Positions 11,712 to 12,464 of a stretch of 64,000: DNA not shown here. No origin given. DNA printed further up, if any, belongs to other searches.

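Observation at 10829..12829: Tightly coupled ADP-ribosylglycohydrolase / HAD phosphatase / PNPOx-like operon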

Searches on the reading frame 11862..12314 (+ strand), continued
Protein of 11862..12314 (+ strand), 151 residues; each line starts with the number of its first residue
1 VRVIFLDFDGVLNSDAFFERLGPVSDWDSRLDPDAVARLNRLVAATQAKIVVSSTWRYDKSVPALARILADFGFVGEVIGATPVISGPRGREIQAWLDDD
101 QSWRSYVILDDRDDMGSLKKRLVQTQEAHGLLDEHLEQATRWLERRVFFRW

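Call 77: get_annotated_region(hit=H14, flank=4000)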
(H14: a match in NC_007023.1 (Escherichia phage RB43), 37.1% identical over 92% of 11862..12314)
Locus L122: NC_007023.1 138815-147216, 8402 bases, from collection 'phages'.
description: Escherichia phage RB43, complete genome.
organism: Escherichia phage RB43 (NCBI taxid 2887182)
taxonomy: Viruses; Duplodnaviria; Heunggongvirae; Uroviricota; Caudoviricetes; Straboviridae; Pseudotevenvirus; Pseudotevenvirus RB43
host: -; source: -; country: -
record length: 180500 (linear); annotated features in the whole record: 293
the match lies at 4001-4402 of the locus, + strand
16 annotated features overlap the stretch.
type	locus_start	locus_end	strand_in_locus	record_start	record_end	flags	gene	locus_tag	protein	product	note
CDS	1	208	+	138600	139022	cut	uvsY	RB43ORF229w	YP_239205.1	UvsY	ssDNA binding, recombination, repair; helps uvsX, inhibits endoVII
CDS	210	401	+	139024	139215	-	uvsY.-2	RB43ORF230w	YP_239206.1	hypothetical protein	-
CDS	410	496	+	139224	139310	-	-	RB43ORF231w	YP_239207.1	hypothetical protein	-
CDS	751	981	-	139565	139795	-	uvsW.1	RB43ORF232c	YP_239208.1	DNA helicase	-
CDS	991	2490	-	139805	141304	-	uvsW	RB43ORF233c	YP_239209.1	DNA helicase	DNA-dependent ATPase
CDS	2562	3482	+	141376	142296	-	inh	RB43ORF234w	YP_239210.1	minor head protein inhibitor of protease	-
CDS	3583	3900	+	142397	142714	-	-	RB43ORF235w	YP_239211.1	hypothetical protein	-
CDS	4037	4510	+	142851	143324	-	-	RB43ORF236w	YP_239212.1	hypothetical protein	-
CDS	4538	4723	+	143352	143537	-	hoc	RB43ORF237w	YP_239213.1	Hoc-like head decoration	-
CDS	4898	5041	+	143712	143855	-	-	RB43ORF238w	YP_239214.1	Hoc-like head decoration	-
CDS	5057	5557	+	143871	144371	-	-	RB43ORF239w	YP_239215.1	5'-3' deoxyribonucleotidase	-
CDS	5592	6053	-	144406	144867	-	-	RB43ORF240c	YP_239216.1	5'-3' deoxyribonucleotidase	-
CDS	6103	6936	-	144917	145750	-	-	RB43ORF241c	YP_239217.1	hypothetical protein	-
CDS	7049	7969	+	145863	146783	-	-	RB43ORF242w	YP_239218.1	hypothetical protein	-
CDS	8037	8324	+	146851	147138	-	-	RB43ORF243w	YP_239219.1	hypothetical protein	similar to RB69ORF040c hypothetical protein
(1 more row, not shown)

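Call 78: get_annotated_region(hit=H1, flank=4000)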
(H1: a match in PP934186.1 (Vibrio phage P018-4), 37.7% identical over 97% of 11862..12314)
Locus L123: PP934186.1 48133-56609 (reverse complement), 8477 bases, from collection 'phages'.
description: Vibrio phage P018-4, complete genome.
organism: Vibrio phage P018-4 (NCBI taxid 3229728)
taxonomy: Viruses; Duplodnaviria; Heunggongvirae; Uroviricota; Caudoviricetes
host: Vibrio parahaemolyticus; source: sewage; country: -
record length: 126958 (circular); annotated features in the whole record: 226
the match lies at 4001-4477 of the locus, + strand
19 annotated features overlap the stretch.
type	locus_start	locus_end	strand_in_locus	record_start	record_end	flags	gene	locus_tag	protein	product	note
CDS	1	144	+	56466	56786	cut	-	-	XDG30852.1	hypothetical protein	-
CDS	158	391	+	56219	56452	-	-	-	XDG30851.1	hypothetical protein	-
CDS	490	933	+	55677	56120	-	-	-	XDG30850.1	hypothetical protein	-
CDS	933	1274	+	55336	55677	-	-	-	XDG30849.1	hypothetical protein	-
CDS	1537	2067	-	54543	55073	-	-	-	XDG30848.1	putative TMhelix containing protein I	-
CDS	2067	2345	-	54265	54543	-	-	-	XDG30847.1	hypothetical protein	-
CDS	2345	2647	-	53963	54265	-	-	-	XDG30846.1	hypothetical protein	-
CDS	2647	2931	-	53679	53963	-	-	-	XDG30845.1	hypothetical protein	-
CDS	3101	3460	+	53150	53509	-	-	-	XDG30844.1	hypothetical protein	-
CDS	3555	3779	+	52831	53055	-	-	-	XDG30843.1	hypothetical protein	-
CDS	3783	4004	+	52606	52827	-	-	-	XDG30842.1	hypothetical protein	-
CDS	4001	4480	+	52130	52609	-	-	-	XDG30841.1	hypothetical protein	-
CDS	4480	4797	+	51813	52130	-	-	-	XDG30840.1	hypothetical protein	-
CDS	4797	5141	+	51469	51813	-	-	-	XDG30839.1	hypothetical protein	-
CDS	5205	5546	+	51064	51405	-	-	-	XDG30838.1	hypothetical protein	-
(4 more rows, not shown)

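Call 82: find_related_loci(query=A2, collection=viral_contigs, flank=4000)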
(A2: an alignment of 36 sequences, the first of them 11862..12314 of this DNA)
Query A2 (151 aa) in viral_contigs; peptide patterns used: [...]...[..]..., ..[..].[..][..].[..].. (x = any residue, [..] = any of these).
600 stretches matched a pattern (row limit reached: there are more); 502 encode a relative of the query (tblastn E <= 1e-3); the best 80 are kept; 80 distinct loci.
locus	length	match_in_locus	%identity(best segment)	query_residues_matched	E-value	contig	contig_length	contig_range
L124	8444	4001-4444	48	1-143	1e-35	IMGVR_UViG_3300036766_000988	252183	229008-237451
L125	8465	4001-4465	43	1-145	3e-32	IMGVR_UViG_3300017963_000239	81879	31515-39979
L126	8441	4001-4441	48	1-137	1e-31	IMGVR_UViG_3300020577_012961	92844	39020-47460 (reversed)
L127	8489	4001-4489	42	1-146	1e-29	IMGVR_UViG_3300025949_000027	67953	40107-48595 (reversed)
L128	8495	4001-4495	39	1-145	2e-27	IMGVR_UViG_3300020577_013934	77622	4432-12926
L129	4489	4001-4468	42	2-144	2e-27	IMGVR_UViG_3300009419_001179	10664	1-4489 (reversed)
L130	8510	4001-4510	39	2-143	4e-27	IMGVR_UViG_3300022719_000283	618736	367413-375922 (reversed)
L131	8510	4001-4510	38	2-145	2e-26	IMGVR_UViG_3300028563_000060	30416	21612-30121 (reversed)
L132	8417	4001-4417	44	2-143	1e-26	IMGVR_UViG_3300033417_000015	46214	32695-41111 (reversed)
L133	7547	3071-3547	41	1-150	4e-26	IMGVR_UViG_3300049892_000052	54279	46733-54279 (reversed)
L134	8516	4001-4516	38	1-146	3e-27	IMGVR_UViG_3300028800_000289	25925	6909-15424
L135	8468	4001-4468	41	1-143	1e-25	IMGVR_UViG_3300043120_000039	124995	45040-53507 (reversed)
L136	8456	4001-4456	42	1-146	1e-25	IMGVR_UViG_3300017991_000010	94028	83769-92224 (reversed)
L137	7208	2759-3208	44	2-143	2e-25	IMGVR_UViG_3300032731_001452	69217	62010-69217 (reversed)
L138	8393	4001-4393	44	1-115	2e-24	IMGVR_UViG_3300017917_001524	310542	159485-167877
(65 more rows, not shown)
